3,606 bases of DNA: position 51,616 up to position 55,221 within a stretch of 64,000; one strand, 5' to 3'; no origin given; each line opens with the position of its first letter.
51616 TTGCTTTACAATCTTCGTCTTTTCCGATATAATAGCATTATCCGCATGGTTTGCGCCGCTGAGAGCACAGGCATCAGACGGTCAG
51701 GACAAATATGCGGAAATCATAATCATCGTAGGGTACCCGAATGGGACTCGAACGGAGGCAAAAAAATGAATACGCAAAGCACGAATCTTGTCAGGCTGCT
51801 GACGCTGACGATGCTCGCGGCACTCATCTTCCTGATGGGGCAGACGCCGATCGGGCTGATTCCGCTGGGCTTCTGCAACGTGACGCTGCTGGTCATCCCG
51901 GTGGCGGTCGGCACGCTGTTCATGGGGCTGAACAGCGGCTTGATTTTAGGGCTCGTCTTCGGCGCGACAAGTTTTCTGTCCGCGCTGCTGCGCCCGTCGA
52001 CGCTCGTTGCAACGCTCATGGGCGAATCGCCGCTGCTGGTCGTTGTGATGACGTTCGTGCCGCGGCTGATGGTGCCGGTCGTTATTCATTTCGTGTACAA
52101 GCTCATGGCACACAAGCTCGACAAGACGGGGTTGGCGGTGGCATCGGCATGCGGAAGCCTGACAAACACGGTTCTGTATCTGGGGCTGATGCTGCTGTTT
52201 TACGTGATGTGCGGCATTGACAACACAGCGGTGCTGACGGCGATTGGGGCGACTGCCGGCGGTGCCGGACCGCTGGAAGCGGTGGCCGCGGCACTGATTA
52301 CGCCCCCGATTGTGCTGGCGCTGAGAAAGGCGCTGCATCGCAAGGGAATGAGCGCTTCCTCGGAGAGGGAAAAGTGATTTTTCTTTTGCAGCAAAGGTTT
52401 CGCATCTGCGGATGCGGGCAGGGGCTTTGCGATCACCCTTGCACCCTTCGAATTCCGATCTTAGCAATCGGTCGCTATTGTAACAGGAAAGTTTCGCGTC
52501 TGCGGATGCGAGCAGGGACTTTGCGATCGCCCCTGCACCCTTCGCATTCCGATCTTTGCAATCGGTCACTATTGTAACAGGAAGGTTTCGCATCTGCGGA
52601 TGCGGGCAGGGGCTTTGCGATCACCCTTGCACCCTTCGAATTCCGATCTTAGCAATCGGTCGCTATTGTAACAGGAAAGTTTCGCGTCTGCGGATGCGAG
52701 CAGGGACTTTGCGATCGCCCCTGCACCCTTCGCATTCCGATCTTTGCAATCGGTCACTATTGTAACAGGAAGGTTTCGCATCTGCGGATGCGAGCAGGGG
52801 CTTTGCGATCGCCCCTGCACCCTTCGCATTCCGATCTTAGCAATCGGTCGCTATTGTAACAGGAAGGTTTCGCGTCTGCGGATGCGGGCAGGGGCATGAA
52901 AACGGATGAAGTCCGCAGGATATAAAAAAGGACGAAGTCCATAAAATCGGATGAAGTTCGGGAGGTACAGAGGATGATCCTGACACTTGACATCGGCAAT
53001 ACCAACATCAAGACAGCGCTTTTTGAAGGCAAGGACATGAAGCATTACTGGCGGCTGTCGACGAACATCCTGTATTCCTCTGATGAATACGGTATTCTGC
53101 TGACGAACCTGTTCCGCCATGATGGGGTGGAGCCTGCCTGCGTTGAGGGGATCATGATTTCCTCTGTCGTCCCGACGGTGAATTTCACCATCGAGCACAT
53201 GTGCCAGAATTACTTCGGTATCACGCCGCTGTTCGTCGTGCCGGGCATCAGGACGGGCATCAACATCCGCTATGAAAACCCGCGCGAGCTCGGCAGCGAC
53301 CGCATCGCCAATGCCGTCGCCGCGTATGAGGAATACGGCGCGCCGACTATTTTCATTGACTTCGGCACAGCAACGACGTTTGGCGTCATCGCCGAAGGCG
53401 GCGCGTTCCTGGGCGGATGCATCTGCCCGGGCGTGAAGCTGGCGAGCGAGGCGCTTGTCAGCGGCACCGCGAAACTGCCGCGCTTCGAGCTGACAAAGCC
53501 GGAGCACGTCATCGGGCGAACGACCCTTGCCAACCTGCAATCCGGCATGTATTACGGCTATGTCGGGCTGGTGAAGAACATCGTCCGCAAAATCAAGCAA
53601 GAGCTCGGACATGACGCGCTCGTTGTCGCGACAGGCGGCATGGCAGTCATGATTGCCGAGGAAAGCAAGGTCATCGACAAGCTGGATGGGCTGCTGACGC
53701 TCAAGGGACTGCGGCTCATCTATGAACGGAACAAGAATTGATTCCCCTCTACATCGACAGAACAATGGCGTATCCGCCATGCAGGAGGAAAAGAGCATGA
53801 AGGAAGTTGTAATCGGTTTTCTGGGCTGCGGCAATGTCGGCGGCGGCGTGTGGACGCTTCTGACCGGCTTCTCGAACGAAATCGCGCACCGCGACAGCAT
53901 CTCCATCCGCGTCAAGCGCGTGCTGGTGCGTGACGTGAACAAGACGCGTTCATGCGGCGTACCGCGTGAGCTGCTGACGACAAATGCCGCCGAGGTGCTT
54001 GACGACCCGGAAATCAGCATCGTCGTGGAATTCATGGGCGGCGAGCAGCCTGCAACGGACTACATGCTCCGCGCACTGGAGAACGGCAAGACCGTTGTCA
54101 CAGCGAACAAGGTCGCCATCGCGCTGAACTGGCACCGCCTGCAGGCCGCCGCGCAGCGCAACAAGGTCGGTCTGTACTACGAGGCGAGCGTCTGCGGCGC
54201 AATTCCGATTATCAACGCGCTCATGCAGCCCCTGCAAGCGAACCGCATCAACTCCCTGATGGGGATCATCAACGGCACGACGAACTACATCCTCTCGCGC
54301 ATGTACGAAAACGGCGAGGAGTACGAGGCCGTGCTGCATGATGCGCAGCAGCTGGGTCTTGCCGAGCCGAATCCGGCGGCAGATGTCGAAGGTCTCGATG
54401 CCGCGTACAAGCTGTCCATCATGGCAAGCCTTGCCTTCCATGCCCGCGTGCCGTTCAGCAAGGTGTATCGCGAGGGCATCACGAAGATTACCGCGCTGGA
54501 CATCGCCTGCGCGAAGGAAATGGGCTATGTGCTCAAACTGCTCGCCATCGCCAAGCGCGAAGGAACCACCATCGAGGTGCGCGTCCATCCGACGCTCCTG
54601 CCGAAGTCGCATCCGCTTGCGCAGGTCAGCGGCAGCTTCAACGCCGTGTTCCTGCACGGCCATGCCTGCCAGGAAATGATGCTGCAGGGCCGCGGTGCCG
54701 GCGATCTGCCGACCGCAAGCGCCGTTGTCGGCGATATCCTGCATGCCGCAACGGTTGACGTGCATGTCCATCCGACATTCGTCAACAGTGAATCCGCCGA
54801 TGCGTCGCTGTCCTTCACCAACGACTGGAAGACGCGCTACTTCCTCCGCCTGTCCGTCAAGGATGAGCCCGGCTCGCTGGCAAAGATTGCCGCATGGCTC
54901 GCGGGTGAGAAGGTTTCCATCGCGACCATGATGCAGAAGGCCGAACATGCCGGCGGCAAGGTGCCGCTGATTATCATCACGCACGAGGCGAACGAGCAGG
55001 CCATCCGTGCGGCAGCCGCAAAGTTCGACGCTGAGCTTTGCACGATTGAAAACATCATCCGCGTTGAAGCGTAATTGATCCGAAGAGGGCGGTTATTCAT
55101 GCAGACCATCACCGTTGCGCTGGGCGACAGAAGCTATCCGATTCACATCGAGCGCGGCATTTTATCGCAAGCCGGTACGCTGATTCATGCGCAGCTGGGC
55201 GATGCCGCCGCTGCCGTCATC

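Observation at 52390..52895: Six-unit 94-bp array between panT-like and coaX genes, with compensatory changes in its hairpins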

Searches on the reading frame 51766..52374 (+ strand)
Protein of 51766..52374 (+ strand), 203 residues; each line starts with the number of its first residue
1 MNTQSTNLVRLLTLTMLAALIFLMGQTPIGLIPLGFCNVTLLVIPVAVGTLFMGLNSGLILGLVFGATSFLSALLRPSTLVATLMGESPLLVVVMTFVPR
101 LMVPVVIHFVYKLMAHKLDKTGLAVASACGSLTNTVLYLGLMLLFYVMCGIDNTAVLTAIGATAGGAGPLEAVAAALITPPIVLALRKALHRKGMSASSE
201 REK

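Call 39: search_protein_families(library=ncbifam, proteins=[window:51766-52374:+], max_evalue=0.00001)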
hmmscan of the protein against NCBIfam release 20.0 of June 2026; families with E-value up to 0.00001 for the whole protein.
window:51766-52374:+ (203 aa): 0 families
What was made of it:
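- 51766..52377 (+): Upstream gene: ECF transporter S-component, 203 aa. The 'panT-like' label is inferred only from its link to coaX. No NCBIfam hit (call 39).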

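Call 49: search_protein_families(library=pfam, proteins=[window:51766-52374:+], max_evalue=0.0001)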
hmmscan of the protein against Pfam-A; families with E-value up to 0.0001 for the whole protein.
window:51766-52374:+ (203 aa): 1 family
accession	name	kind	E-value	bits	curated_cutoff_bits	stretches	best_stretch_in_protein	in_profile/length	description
PF12822.12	ECF_trnsprt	-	3.3e-15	56.9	30.7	1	10-183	2-169/169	ECF transporter, substrate-specific component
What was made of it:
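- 51766..52377 (+): Pfam PF12822, 56.9 bits (call 49).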

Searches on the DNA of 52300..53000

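Call 28: search_rna_families(source=window, start=52300, end=53000, threshold=evalue, max_evalue=10, show_alignments=3)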
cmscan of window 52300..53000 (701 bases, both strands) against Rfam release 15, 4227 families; matches with E-value up to 10: 4.
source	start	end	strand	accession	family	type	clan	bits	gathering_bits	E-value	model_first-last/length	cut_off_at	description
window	52364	52389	+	RF00489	ctRNA_p42d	Gene; antisense;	-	17.2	50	0.92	1-46/46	no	ctRNA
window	52786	52832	-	RF03560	mir-3926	Gene; miRNA;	-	16.3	82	5.6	1-63/63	no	mir-3926 microRNA precursor family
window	52796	52816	+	RF03078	chrB-a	Cis-reg;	-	14.2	43.9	9.6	5-24/80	no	chrB-a RNA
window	52344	52390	+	RF01952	SOX2OT_exon2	Gene; lncRNA;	-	12.4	45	3.9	21-69/69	no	SOX2 overlapping transcript exon 2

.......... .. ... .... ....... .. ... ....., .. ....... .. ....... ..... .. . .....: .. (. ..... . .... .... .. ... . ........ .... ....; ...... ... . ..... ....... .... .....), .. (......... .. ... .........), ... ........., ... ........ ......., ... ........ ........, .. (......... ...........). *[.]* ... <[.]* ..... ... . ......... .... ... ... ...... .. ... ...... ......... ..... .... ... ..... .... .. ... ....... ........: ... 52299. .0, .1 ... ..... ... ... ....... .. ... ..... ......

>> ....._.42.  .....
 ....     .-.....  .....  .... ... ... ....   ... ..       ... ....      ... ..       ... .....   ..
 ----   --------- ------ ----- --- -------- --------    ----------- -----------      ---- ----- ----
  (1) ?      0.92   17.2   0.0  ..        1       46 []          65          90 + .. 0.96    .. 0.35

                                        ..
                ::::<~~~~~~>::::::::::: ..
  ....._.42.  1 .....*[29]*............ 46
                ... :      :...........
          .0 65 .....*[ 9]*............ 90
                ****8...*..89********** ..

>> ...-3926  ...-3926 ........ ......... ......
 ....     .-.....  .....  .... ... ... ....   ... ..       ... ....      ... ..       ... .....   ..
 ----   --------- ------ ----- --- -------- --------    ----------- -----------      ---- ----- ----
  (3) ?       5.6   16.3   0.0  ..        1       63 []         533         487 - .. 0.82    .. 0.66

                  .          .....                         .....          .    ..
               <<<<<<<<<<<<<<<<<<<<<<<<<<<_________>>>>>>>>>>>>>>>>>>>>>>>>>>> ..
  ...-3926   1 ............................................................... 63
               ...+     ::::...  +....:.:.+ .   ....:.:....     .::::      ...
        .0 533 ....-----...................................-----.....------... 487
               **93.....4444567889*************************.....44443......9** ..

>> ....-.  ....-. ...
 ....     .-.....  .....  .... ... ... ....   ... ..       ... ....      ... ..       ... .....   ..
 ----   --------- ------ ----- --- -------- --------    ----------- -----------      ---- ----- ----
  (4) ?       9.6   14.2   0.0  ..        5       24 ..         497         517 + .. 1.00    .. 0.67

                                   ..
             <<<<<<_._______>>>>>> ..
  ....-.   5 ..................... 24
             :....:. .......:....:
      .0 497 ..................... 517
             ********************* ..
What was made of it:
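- On Any Rfam 15 family: Only chance-level hits (E of 0.9 or more) occur in 52300-53000 (call 28).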

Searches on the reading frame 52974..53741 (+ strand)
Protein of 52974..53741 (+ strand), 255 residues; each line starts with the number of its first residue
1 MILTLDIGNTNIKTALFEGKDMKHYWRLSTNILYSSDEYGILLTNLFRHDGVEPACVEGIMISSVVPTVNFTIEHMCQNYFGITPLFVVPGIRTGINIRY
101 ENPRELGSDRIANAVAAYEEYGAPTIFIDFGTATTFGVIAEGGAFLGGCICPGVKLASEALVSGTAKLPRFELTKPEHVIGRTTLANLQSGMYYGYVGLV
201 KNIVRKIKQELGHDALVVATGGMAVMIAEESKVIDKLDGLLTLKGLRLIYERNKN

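Call 9: find_encoding_contigs(protein=window:52974-53741:+, flank=10000, max_places=10)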
Protein window:52974-53741:+ (255 aa): 2 contigs read that carry it; 2 places shown.
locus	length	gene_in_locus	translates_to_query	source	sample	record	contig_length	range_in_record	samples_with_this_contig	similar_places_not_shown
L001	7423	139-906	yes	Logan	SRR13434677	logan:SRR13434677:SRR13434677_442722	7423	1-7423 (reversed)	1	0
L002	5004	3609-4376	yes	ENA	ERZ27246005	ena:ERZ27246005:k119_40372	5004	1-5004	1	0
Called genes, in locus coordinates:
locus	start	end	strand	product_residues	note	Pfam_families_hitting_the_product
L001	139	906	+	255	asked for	PF03309:Pan_kinase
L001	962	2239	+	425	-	PF03447:NAD_binding_3, PF00742:Homoserine_dh, PF01842:ACT (weak)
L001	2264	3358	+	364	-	PF00465:Fe-ADH (weak), PF13685:Fe-ADH_2, PF01761:DHQ_synthase, PF24621:DHQS_C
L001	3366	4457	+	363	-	PF12833:HTH_18, PF00165:HTH_AraC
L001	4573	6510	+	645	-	-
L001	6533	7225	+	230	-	PF01791:DeoC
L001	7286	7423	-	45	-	?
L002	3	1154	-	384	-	?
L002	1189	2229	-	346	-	PF02424:ApbE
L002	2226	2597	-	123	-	PF07009:NusG_II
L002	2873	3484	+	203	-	PF12822:ECF_trnsprt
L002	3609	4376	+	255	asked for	PF03309:Pan_kinase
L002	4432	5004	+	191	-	?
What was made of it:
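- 52974..53741 (+): Downstream gene: coaX, type III pantothenate kinase. Pfam Pan_kinase (call 9).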

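Call 34: find_homologous_proteins(query=window:52974-53741:+, max_evalue=1e-30)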
Query window:52974-53741:+ (255 aa): 7978 proteins with E <= 1e-30 among 8000 candidates; the best 120 are listed.
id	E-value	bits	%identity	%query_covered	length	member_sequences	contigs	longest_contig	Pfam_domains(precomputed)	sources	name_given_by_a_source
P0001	8.9e-150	515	91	100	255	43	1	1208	PF03309.21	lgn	-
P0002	9.2e-149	512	90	100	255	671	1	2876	PF03309.21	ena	-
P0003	1.7e-148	511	90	100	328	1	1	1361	PF03309.21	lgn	-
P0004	9.5e-148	508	89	100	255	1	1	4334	PF03309.21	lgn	-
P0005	6.5e-147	505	89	100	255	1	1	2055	PF03309.21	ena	-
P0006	2.8e-146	503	89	100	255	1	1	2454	PF03309.21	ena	-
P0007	4.6e-144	496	86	100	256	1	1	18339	PF03309.21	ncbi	-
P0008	6.2e-144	496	86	100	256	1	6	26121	PF03309.21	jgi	-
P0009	7.8e-144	495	86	100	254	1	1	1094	PF03309.21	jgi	-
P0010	2.6e-143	494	85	100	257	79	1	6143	PF03309.21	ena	-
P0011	6.2e-143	492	86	100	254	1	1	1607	PF03309.21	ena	-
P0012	6.3e-143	492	87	100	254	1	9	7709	PF03309.21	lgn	-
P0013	8.8e-143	492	86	100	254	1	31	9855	PF03309.21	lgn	-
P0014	2.2e-142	491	84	100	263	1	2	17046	PF03309.21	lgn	-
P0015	2.7e-142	490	86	100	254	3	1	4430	PF03309.21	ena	-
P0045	7.8e-140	482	85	100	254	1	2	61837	PF03309.21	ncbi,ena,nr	ncbi:MAG: type III pantothenate kinase [Christensenellaceae bacterium]|nr:type III pantothenate kina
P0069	1.8e-137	474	83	100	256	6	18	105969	PF03309.21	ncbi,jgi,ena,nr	ncbi:MAG: type III pantothenate kinase [Clostridiales bacterium]|nr:type III pantothenate kinase [Cl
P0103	1.2e-133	462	80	100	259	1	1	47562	PF03309.21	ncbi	-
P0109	1.9e-133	461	80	99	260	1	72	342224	PF03309.21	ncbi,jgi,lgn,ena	-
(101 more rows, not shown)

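Call 36: find_encoding_contigs(protein=P0045, flank=3000, max_places=3)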
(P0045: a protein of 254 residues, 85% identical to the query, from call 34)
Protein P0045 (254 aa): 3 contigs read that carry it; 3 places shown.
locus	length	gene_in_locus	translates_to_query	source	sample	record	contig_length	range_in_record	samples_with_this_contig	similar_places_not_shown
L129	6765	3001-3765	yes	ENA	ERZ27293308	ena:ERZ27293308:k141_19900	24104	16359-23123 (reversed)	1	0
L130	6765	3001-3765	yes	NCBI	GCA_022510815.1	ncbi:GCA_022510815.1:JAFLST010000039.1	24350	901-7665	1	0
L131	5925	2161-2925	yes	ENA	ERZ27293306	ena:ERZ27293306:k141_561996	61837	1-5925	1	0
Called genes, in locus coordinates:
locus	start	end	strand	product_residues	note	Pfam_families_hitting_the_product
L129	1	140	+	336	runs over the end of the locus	-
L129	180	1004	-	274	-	-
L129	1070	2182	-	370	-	-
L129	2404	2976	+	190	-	PF12822:ECF_trnsprt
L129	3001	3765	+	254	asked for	PF03309:Pan_kinase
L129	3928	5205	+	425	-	PF03447:NAD_binding_3, PF00742:Homoserine_dh, PF01842:ACT (weak)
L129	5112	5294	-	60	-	-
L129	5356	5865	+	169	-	PF04542:Sigma70_r2, PF02001:DUF134 (weak), PF08281:Sigma70_r4_2, PF04545:Sigma70_r4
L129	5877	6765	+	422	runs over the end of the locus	-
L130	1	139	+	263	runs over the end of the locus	-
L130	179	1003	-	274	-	-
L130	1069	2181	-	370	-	-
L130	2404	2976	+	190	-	PF12822:ECF_trnsprt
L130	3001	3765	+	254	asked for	PF03309:Pan_kinase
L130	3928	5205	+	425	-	PF03447:NAD_binding_3, PF00742:Homoserine_dh, PF01842:ACT (weak)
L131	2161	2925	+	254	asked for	PF03309:Pan_kinase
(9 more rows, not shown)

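Call 37: find_encoding_contigs(protein=P0007, flank=3000, max_places=3)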
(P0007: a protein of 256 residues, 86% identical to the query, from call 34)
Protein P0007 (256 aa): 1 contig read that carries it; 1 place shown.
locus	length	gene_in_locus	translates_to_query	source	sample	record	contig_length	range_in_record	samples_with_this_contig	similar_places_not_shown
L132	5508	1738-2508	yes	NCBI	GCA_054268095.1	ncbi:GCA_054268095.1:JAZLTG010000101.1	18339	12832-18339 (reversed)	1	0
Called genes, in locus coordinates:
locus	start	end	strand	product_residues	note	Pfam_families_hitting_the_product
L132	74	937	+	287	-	PF03976:PPK2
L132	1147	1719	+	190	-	PF12822:ECF_trnsprt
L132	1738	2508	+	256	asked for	PF03309:Pan_kinase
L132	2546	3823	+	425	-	PF03447:NAD_binding_3, PF00742:Homoserine_dh, PF01842:ACT (weak)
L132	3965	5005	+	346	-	PF13855:LRR_8 (faint), PF14580:LRR_9 (faint), PF12799:LRR_4 (weak)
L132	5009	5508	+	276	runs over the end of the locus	PF00149:Metallophos, PF12850:Metallophos_2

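Call 38: find_encoding_contigs(protein=P0004, flank=3000, max_places=3)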
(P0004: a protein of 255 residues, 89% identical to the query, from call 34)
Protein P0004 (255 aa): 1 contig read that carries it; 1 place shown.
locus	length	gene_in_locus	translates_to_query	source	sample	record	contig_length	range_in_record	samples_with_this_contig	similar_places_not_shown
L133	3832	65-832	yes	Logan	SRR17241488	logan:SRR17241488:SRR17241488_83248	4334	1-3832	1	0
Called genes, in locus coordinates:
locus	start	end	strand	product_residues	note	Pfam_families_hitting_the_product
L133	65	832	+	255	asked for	PF03309:Pan_kinase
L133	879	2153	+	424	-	PF03447:NAD_binding_3, PF00742:Homoserine_dh, PF01842:ACT (weak)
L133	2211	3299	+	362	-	PF00465:Fe-ADH (weak), PF13685:Fe-ADH_2, PF01761:DHQ_synthase, PF24621:DHQS_C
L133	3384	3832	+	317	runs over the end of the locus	?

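Call 39: search_protein_families(library=ncbifam, proteins=[window:52974-53738:+], max_evalue=0.00001)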
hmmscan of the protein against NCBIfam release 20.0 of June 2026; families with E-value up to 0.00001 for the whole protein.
window:52974-53738:+ (255 aa): 31 families (the best 25 are shown)
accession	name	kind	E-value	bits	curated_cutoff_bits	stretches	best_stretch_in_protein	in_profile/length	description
NF009847.0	PRK13318.1-5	equivalog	7.6e-105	349.8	381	1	1-255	1-256/256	type III pantothenate kinase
NF009843.0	PRK13318.1-1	equivalog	1.6e-98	329.1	426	1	1-255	1-255/259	type III pantothenate kinase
NF009855.0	PRK13321.1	equivalog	9.8e-97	323.2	233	1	1-254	1-255/256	type III pantothenate kinase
NF009844.0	PRK13318.1-2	equivalog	1.6e-87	293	331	1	1-254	1-255/259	type III pantothenate kinase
NF009848.0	PRK13318.1-6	equivalog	3.7e-80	269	248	1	1-254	1-255/256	type III pantothenate kinase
NF009845.0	PRK13318.1-3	equivalog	1.2e-74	250.9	358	1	1-254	1-255/258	type III pantothenate kinase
TIGR00671.1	baf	subfamily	1.1e-73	248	58.2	1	3-250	2-242/243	type III pantothenate kinase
NF009846.0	PRK13318.1-4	equivalog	1.2e-69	234.6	432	1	1-253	1-253/255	type III pantothenate kinase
NF009861.0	PRK13324.1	equivalog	2.1e-46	158.5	495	1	1-253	1-253/258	type III pantothenate kinase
NF009852.0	PRK13320.1-4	equivalog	2.4e-46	158.2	439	1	2-254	15-269/270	pantothenate kinase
NF009849.0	PRK13320.1-1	equivalog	1.9e-44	152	354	1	2-254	10-264/267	type III pantothenate kinase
NF009853.0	PRK13320.1-5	equivalog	4.5e-32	111.5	287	1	1-254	1-241/243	type III pantothenate kinase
NF009863.0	PRK13326.1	equivalog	1.4e-31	110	412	1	3-249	11-254/264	type III pantothenate kinase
NF009850.0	PRK13320.1-2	equivalog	6e-29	101.4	321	1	1-253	1-237/241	type III pantothenate kinase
NF009871.0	PRK13331.1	equivalog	3e-27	95.5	251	1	3-228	10-218/253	pantothenate kinase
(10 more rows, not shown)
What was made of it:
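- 52974..53741 (+): NCBIfam NF009855, 323 bits against a cut-off of 233 (call 39).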

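Call 53: find_encoding_contigs(protein=P0002, flank=3000, max_places=6)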
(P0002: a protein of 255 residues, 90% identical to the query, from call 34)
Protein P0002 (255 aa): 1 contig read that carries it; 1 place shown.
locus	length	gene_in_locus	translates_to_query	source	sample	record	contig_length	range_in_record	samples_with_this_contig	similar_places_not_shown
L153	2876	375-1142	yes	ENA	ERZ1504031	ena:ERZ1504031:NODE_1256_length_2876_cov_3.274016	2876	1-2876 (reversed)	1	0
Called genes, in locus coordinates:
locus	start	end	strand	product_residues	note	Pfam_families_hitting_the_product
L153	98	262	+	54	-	-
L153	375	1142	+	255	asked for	PF03309:Pan_kinase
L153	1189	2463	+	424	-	PF03447:NAD_binding_3, PF00742:Homoserine_dh, PF01842:ACT (weak)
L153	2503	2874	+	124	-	?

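Call 54: find_encoding_contigs(protein=P0006, flank=3000, max_places=4)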
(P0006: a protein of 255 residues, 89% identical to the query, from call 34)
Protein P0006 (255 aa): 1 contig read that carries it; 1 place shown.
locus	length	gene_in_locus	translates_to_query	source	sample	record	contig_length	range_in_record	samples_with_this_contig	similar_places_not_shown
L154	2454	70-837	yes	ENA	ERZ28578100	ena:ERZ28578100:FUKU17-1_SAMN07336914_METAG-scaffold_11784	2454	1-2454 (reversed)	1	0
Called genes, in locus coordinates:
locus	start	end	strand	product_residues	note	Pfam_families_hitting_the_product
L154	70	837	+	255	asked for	PF03309:Pan_kinase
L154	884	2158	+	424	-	PF03447:NAD_binding_3, PF00742:Homoserine_dh, PF01842:ACT (weak)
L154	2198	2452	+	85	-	?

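Call 63: find_encoding_contigs(protein=P0069, flank=2500, max_places=2)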
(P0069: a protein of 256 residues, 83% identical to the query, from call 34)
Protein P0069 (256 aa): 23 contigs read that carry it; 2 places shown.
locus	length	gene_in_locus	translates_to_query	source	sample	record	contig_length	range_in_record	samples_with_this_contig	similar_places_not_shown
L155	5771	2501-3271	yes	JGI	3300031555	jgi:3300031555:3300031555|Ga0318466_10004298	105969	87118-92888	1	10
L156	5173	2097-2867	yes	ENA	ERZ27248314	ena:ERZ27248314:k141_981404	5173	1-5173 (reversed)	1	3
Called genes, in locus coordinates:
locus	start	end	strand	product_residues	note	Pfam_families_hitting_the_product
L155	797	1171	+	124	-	PF01243:PNPOx_N (weak), PF12900:Pyridox_ox_2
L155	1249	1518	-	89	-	PF06135:IreB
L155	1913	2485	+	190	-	PF12822:ECF_trnsprt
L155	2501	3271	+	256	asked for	PF03309:Pan_kinase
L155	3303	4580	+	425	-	PF03447:NAD_binding_3, PF00742:Homoserine_dh, PF01842:ACT (faint)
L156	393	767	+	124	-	PF01243:PNPOx_N (weak), PF12900:Pyridox_ox_2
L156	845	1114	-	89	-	PF06135:IreB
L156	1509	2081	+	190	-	PF12822:ECF_trnsprt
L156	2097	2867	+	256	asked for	PF03309:Pan_kinase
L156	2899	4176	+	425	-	PF03447:NAD_binding_3, PF00742:Homoserine_dh, PF01842:ACT (faint)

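Call 64: find_encoding_contigs(protein=P0109, flank=2500, max_places=2)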
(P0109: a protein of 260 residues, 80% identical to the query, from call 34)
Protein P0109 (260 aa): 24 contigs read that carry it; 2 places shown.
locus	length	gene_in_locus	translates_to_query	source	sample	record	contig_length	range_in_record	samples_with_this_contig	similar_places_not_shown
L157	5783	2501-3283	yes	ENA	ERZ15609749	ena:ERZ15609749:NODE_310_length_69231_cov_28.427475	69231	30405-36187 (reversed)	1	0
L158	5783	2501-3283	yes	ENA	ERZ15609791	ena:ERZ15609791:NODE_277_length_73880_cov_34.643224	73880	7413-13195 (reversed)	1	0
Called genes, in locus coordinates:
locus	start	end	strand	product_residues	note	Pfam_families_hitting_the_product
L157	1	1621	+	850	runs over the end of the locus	-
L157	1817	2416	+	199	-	PF12822:ECF_trnsprt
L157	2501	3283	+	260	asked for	PF03309:Pan_kinase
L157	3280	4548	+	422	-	PF03447:NAD_binding_3, PF00742:Homoserine_dh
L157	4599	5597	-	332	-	PF00248:Aldo_ket_red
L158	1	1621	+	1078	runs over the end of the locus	-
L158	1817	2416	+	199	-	PF12822:ECF_trnsprt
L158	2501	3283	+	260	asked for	PF03309:Pan_kinase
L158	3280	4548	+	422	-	PF03447:NAD_binding_3, PF00742:Homoserine_dh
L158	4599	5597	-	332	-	PF00248:Aldo_ket_red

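Call 65: find_encoding_contigs(protein=P0103, flank=2500, max_places=2)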
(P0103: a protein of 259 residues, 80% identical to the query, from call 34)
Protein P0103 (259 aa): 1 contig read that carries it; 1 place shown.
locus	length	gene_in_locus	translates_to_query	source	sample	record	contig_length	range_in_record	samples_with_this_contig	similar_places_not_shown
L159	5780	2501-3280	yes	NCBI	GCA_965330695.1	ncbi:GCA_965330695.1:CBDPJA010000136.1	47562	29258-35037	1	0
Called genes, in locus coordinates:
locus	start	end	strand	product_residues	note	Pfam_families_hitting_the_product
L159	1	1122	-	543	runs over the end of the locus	PF00535:Glycos_transf_2, PF13641:Glyco_tranf_2_3 (weak)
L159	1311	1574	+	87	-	PF06135:IreB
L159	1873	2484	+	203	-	PF12822:ECF_trnsprt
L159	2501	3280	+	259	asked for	PF03309:Pan_kinase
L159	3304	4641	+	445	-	PF03447:NAD_binding_3, PF00742:Homoserine_dh, PF01842:ACT (weak)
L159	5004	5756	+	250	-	PF19481:DUF6017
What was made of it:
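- The operon is conserved (calls 36, 63-65).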

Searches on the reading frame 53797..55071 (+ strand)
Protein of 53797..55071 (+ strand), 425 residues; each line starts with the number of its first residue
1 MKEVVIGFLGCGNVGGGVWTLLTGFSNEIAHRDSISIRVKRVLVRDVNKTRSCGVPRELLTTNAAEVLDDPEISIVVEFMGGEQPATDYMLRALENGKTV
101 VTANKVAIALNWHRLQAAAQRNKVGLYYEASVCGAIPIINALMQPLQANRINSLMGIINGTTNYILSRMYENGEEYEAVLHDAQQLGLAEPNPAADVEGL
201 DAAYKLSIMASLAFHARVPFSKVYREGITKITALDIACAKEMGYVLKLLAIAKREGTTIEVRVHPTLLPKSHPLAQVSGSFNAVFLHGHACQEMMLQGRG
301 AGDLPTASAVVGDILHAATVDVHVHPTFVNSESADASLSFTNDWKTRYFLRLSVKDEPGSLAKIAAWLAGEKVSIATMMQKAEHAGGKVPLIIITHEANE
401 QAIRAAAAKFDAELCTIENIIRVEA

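Call 39: search_protein_families(library=ncbifam, proteins=[window:53797-55071:+], max_evalue=0.00001)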
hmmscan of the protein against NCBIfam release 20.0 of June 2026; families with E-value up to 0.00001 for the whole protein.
window:53797-55071:+ (425 aa): 7 families
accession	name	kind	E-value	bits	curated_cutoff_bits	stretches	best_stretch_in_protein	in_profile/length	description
NF004976.0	PRK06349.1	subfamily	4.7e-152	507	205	1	1-424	2-427/430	homoserine dehydrogenase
NF004912.0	PRK06270.1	equivalog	4.7e-79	266.3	373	1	40-318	58-337/343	homoserine dehydrogenase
NF006235.0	PRK08374.1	equivalog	9.5e-51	172.8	451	1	44-318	63-329/336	homoserine dehydrogenase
NF005290.0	PRK06813.1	equivalog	1.2e-39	136.3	286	1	82-316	100-335/346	homoserine dehydrogenase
NF005002.0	PRK06392.1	equivalog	2.1e-31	109.1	296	1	91-315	106-322/329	homoserine dehydrogenase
NF006959.0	PRK09436.1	equivalog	2.9e-28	98.4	726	2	74-210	549-687/819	bifunctional aspartate kinase/homoserine dehydrogenase I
NF007003.0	PRK09466.1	subfamily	1.9e-18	66.3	582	1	75-210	544-681/810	bifunctional aspartate kinase/homoserine dehydrogenase II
